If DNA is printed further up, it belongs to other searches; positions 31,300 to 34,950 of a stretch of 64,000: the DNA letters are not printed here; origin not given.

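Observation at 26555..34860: Tandem array of three different polytopic membrane enzymes sharing near-identical C-terminal TPR tails and duplicated leader DNA (gene conversion / cassette shuffling)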

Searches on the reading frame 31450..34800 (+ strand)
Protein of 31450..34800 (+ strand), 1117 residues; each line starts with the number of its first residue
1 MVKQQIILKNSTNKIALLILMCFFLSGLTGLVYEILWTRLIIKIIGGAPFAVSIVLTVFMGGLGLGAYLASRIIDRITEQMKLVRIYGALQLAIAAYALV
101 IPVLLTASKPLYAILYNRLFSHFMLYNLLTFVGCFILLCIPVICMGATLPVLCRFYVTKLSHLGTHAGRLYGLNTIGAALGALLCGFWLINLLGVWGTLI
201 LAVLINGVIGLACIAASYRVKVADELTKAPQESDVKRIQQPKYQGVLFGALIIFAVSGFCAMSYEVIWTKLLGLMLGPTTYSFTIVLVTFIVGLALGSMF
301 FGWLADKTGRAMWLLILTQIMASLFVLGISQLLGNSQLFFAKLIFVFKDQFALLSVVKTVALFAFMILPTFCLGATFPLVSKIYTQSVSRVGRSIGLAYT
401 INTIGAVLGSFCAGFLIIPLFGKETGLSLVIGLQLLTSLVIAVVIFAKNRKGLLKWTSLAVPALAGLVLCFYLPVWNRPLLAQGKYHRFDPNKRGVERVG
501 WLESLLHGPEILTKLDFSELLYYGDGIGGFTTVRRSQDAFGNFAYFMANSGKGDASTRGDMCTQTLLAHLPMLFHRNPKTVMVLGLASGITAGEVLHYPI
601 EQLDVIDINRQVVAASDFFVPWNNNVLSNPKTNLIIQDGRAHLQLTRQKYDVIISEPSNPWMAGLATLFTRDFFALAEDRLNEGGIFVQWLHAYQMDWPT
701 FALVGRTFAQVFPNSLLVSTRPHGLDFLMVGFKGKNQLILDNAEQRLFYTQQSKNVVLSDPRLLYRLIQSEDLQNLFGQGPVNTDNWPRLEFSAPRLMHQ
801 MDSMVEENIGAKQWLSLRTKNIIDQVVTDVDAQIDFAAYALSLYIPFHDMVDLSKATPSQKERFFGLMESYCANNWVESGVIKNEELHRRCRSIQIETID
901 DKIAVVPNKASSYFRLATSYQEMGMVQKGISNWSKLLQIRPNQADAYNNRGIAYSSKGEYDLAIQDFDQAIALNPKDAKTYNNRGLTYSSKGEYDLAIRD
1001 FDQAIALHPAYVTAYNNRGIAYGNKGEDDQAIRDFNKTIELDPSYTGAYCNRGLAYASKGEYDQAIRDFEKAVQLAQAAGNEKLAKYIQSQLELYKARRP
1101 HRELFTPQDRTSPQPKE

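Call 10: search_protein_families(library=pfam, proteins=[window:31450-34800:+], max_evalue=0.01)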
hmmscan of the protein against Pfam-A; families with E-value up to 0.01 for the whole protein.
window:31450-34800:+ (1117 aa): 19 families
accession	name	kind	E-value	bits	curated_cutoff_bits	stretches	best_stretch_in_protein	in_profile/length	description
PF00515.34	TPR_1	-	5.2e-46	153.1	27.8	4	944-977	1-34/34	Tetratricopeptide repeat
PF07719.23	TPR_2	-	3.3e-34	114.6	27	4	944-977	1-34/34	Tetratricopeptide repeat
PF13414.12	TPR_11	-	6.6e-34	115.8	26.8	5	953-992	3-42/42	TPR repeat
PF13181.12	TPR_8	-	3.4e-29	98.9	25.7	4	944-977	1-34/34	Tetratricopeptide repeat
PF13431.12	TPR_17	-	1.2e-28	97.4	24.4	4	967-998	2-33/34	Tetratricopeptide repeat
PF01564.23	Spermine_synth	-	8.2e-24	84.6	22.9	1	564-713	5-154/186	Spermine/spermidine synthase domain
PF13424.12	TPR_12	-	3e-21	75.8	30.1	3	978-1042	3-75/77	Tetratricopeptide repeat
PF13371.12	TPR_9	-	1.1e-17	64.3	35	4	935-978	20-63/73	Tetratricopeptide repeat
PF13432.12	TPR_16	-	1.6e-16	60.8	32.7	3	984-1044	3-63/65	Tetratricopeptide repeat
PF13374.12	TPR_10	-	4.6e-15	55.5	27.5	2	978-1008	2-32/42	Tetratricopeptide repeat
PF13174.12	TPR_6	-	2.5e-10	40.8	26.3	0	912-942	2-32/33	Tetratricopeptide repeat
PF07690.21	MFS_1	-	5.1e-10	39.2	33.4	1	22-409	4-346/347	Major Facilitator Superfamily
PF13428.12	TPR_14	-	1.9e-09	37.7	23.5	0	946-982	3-39/44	Tetratricopeptide repeat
PF13176.12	TPR_7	-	4.7e-07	29.8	27.9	0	951-977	6-34/36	Tetratricopeptide repeat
PF14559.12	TPR_19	-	1.3e-05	25.8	25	0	991-1033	4-46/68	Tetratricopeptide repeat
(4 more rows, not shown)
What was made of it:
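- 31450..34803 (+): Gene 3: fused MFS/spermidine-synthase-fold protein. It has 12 MFS helices, a 13th transmembrane helix, a class-I methyltransferase/SpdS fold, a helical linker, one degenerate and four regular TPR units (34177-34686), and a capping helix with extension (34687-34800). Pfam MFS_1 and Spermine_synth (call 10).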

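Call 12: find_encoding_contigs(protein=window:31450-34800:+, flank=10000, max_places=6)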
Protein window:31450-34800:+ (1117 aa): no gene with exactly this product is on record in the collection.

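Call 13: find_related_loci(query=window:31450-34149:+, collection=genome_contigs, flank=10000)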
Query window:31450-34149:+ (900 aa) in genome_contigs; peptide patterns used: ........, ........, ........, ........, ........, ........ (x = any residue, [..] = any of these).
48 stretches matched a pattern; 16 encode a relative of the query (tblastn E <= 1e-3); 16 distinct loci.
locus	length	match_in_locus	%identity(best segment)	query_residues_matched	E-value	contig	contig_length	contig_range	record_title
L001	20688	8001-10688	69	10-900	0e+0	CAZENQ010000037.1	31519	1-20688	MAG TPA_asm: uncultured Pirellulales bacterium isolate SRP068000_co1_348 genome assembly, contig: NODE_1573_length_31519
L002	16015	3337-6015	64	14-900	0e+0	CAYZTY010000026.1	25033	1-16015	MAG TPA_asm: uncultured Pirellulales bacterium isolate binchicken_co89_144 genome assembly, contig: NODE_3188_length_250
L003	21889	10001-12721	63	1-899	0e+0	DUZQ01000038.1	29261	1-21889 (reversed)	MAG TPA_asm: Planctomycetota bacterium isolate MAG_18080_pl_157 Ga0180433_10002362, whole genome shotgun sequence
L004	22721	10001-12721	62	2-900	0e+0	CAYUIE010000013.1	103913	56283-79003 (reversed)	MAG TPA_asm: uncultured Pirellulales bacterium isolate binchicken_co100_297 genome assembly, contig: NODE_200_length_103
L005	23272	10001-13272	60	2-900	0e+0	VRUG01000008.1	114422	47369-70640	MAG: Planctomycetota bacterium isolate MohnsGC08_bin181 NODE_8_length_114422_cov_15.631781, whole genome shotgun sequenc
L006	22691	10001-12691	60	15-899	0e+0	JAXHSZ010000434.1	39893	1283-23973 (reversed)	MAG: Thermodesulfobacteriota bacterium isolate MAG11_tar_biofilm MAG11_434, whole genome shotgun sequence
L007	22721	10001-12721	58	9-900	0e+0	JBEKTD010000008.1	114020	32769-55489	MAG: Sedimentisphaerales bacterium isolate SPRUCE 54 SPRUCE_54_8, whole genome shotgun sequence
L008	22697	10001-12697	69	2-899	0e+0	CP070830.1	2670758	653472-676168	MAG: Planctomycetota bacterium isolate bin1080 chromosome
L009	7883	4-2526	54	18-900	0e+0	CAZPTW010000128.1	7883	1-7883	MAG TPA_asm: uncultured Smithella sp. isolate binchicken_co265_149 genome assembly, contig: NODE_12969_length_7883_cov_4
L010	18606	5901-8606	58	9-900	0e+0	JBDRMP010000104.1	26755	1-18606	MAG: Planctomycetota bacterium isolate MEGAHIT-group-1.835 k141_2456196, whole genome shotgun sequence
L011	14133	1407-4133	46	5-897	0e+0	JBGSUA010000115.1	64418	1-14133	MAG: Desulfatiglandaceae bacterium isolate JTS-AC421 k141_2857874, whole genome shotgun sequence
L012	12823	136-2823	46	18-897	0e+0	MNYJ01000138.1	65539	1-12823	MAG: Desulfobacteraceae bacterium CG2_30_51_40 cg2_3.0_scaffold_892_c, whole genome shotgun sequence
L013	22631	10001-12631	44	4-879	0e+0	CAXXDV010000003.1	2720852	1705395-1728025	MAG: Desulfosudaceae bacterium isolate 2fa5082e-9599-4a38-b238-f5dfa6a28bc4 genome assembly, contig: contig_3, whole gen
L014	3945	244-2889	42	6-893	0e+0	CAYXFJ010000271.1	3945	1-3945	MAG TPA_asm: uncultured bacterium isolate SRP080215_co1_194 genome assembly, contig: NODE_51062_length_3945_cov_3.351928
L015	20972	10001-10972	70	2-431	3e-141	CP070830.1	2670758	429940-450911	MAG: Planctomycetota bacterium isolate bin1080 chromosome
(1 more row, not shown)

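Call 25: search_protein_families(library=ncbifam, proteins=[window:31450-34149:+], max_evalue=0.01)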
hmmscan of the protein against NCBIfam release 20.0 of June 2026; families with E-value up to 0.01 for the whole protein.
window:31450-34149:+ (900 aa): 7 families
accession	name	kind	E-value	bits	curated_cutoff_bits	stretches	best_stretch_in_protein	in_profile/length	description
NF037959.1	MFS_SpdSyn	subfamily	9.8e-35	120.2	40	3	30-218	4-183/480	fused MFS/spermidine synthase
NF002956.0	PRK03612.1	equivalog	1.9e-33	115.7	472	3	565-689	287-415/522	polyamine aminopropyltransferase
TIGR00417.1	speE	equivalog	1.4e-28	100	249.55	1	555-733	50-232/271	spermidine synthase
NF002010.0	PRK00811.1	equivalog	2.6e-26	92.5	260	1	555-715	56-217/287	polyamine aminopropyltransferase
NF002435.0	PRK01581.1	equivalog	3.7e-12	46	537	1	575-688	148-265/374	polyamine aminopropyltransferase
NF003380.0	PRK04457.1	equivalog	1.6e-09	37.2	304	1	572-701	64-190/265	polyamine aminopropyltransferase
NF001811.0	PRK00536.1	equivalog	0.003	17.2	352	1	565-672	60-164/262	spermidine synthase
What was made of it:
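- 31450..34803 (+): NCBIfam NF037959 120 bits against cut-off 40 (call 25).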

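Call 36: find_homologous_proteins(query=window:31450-34800:+, max_evalue=1e-100)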
Query window:31450-34800:+ (1117 aa): 1153 proteins with E <= 1e-100 among 8000 candidates; the best 120 are listed.
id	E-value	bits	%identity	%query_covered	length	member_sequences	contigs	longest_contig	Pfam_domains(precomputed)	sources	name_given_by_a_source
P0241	0.0e+0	2542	100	100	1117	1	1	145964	PF13431.13,PF13414.13,PF13176.13,PF13428.13,PF07690.22,PF13374.13,PF13371.13,PF00515.35,PF13424.13,PF01564.24,PF21033.5,PF13432.13,PF13181.13,PF07719.24,PF13174.13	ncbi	-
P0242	0.0e+0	1683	67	96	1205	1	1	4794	PF03704.24,PF09976.16,PF13414.13,PF01535.27,PF07690.22,PF13374.13,PF02064.22,PF07721.21,PF24575.2,PF00515.35,PF13424.13,PF01564.24,PF13429.13,PF14561.13,PF07719.24,PF13174.13,PF20308.5,PF25063.1,PF13431.13,PF23914.2,PF13176.13,PF13428.13,PF25064.2,PF14559.13,PF13371.13,PF17874.8,PF22860.3,PF12895.14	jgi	-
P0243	0.0e+0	1651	64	96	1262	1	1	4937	PF03704.24,PF13414.13,PF07690.22,PF13374.13,PF07721.21,PF24575.2,PF00515.35,PF13424.13,PF01564.24,PF13429.13,PF07719.24,PF13174.13,PF13431.13,PF23914.2,PF13176.13,PF13428.13,PF25064.2,PF14559.13,PF13371.13,PF12895.14,PF21033.5,PF13432.13,PF13181.13,PF10373.16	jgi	-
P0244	0.0e+0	1623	64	97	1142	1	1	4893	PF09976.16,PF13414.13,PF07690.22,PF13374.13,PF07721.21,PF24575.2,PF00515.35,PF13424.13,PF01564.24,PF13429.13,PF14561.13,PF07719.24,PF13174.13,PF20308.5,PF25063.1,PF13431.13,PF23914.2,PF13176.13,PF13428.13,PF25064.2,PF14559.13,PF10516.16,PF13371.13,PF17874.8,PF12895.14,PF21033.5,PF13432.13,PF13181.13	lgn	-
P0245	0.0e+0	1615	62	100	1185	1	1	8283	PF13431.13,PF13414.13,PF13176.13,PF13428.13,PF25064.2,PF07690.22,PF13374.13,PF14559.13,PF24575.2,PF17874.8,PF00515.35,PF12895.14,PF13424.13,PF01564.24,PF21033.5,PF13432.13,PF13429.13,PF13181.13,PF07719.24,PF13174.13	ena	-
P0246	0.0e+0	1600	63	97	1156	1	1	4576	PF25063.1,PF13431.13,PF23914.2,PF13414.13,PF13176.13,PF13428.13,PF07690.22,PF13374.13,PF07721.21,PF14559.13,PF24575.2,PF13371.13,PF17874.8,PF00515.35,PF12895.14,PF13424.13,PF01564.24,PF21033.5,PF13432.13,PF13181.13,PF07719.24,PF13174.13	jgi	jgi:spermidine synthase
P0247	0.0e+0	1595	64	96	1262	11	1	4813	PF03704.24,PF13431.13,PF23914.2,PF13414.13,PF13176.13,PF13428.13,PF25064.2,PF07690.22,PF13374.13,PF07721.21,PF14559.13,PF24575.2,PF13371.13,PF17874.8,PF00515.35,PF13424.13,PF01564.24,PF21033.5,PF13432.13,PF13181.13,PF14561.13,PF07719.24,PF13174.13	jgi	-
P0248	0.0e+0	1594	62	96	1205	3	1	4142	PF03704.24,PF13414.13,PF07690.22,PF13374.13,PF02064.22,PF07721.21,PF24575.2,PF00515.35,PF13424.13,PF01564.24,PF13429.13,PF14561.13,PF07719.24,PF13174.13,PF20308.5,PF25063.1,PF13431.13,PF23914.2,PF13176.13,PF13428.13,PF25064.2,PF14559.13,PF10516.16,PF13371.13,PF17874.8,PF12895.14,PF21033.5,PF13432.13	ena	-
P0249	0.0e+0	1590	65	93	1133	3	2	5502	PF03704.24,PF13414.13,PF07690.22,PF13374.13,PF07721.21,PF24575.2,PF00515.35,PF13424.13,PF01564.24,PF13429.13,PF14561.13,PF07719.24,PF13174.13,PF20308.5,PF25063.1,PF13431.13,PF23914.2,PF13176.13,PF13428.13,PF25064.2,PF14559.13,PF13371.13,PF17874.8,PF12895.14,PF21033.5,PF13432.13,PF13181.13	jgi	-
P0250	0.0e+0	1589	63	96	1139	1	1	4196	PF03704.24,PF13414.13,PF07690.22,PF13374.13,PF07721.21,PF24575.2,PF00515.35,PF13424.13,PF01564.24,PF13429.13,PF14561.13,PF07719.24,PF13174.13,PF20308.5,PF13431.13,PF23914.2,PF13176.13,PF13428.13,PF25064.2,PF14559.13,PF13371.13,PF12895.14,PF21033.5,PF13432.13,PF13181.13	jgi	jgi:spermidine synthase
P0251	0.0e+0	1588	63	96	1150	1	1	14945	PF03704.24,PF13431.13,PF23914.2,PF13414.13,PF13176.13,PF13428.13,PF25064.2,PF13374.13,PF07721.21,PF14559.13,PF24575.2,PF13371.13,PF00515.35,PF12895.14,PF13424.13,PF01564.24,PF21033.5,PF13432.13,PF13181.13,PF14561.13,PF07719.24,PF13174.13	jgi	jgi:spermidine synthase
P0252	0.0e+0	1585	60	99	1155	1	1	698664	PF13431.13,PF23914.2,PF13414.13,PF13176.13,PF13428.13,PF07690.22,PF13374.13,PF14559.13,PF24575.2,PF13371.13,PF00515.35,PF13424.13,PF01564.24,PF13432.13,PF13181.13,PF07719.24,PF13174.13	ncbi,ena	-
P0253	0.0e+0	1570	63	95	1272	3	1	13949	PF03704.24,PF13414.13,PF01535.27,PF07690.22,PF13374.13,PF07721.21,PF24575.2,PF00515.35,PF13424.13,PF01564.24,PF07719.24,PF13174.13,PF20308.5,PF25063.1,PF13431.13,PF23914.2,PF13176.13,PF13428.13,PF25064.2,PF14559.13,PF13371.13,PF12895.14,PF21033.5,PF13432.13,PF13181.13,PF10373.16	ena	-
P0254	0.0e+0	1567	65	97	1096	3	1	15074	PF13431.13,PF23914.2,PF13414.13,PF13176.13,PF13428.13,PF25064.2,PF13374.13,PF14559.13,PF24575.2,PF00515.35,PF13424.13,PF01564.24,PF21033.5,PF13432.13,PF13181.13,PF14561.13,PF07719.24,PF13174.13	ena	-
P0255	0.0e+0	1565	61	99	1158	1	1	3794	PF13431.13,PF23914.2,PF13414.13,PF13176.13,PF13428.13,PF07690.22,PF13374.13,PF14559.13,PF24575.2,PF13371.13,PF00515.35,PF13424.13,PF01564.24,PF21033.5,PF13432.13,PF13181.13,PF07719.24,PF13174.13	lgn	-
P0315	0.0e+0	1424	78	72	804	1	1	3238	PF25063.1,PF03704.24,PF13431.13,PF23914.2,PF13414.13,PF13176.13,PF12569.15,PF13428.13,PF13374.13,PF14559.13,PF24575.2,PF10516.16,PF13371.13,PF00515.35,PF13424.13,PF01564.24,PF21033.5,PF13432.13,PF13181.13,PF01239.29,PF07719.24,PF13174.13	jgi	-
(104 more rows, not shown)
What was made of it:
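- Closest known: NCBIfam NF037959 'fused MFS/spermidine synthase'. Same: Over 1,100 homologs at E <= 1e-100, many with TPR tails (call 36).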

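Call 38: find_encoding_contigs(protein=P0315, flank=10000, max_places=3)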
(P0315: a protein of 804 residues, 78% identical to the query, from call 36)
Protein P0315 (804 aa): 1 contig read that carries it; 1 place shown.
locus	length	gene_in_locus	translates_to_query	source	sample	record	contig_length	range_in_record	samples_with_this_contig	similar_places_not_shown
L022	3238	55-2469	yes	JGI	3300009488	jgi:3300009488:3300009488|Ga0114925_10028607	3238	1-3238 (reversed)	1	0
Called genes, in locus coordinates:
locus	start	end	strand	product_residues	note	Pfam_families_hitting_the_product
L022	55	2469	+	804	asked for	PF01564:Spermine_synth, PF00515:TPR_1, PF13432:TPR_16, PF13414:TPR_11, PF13424:TPR_12, PF13431:TPR_17, PF00515:TPR_1, PF07719:TPR_2, +27 more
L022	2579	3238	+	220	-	?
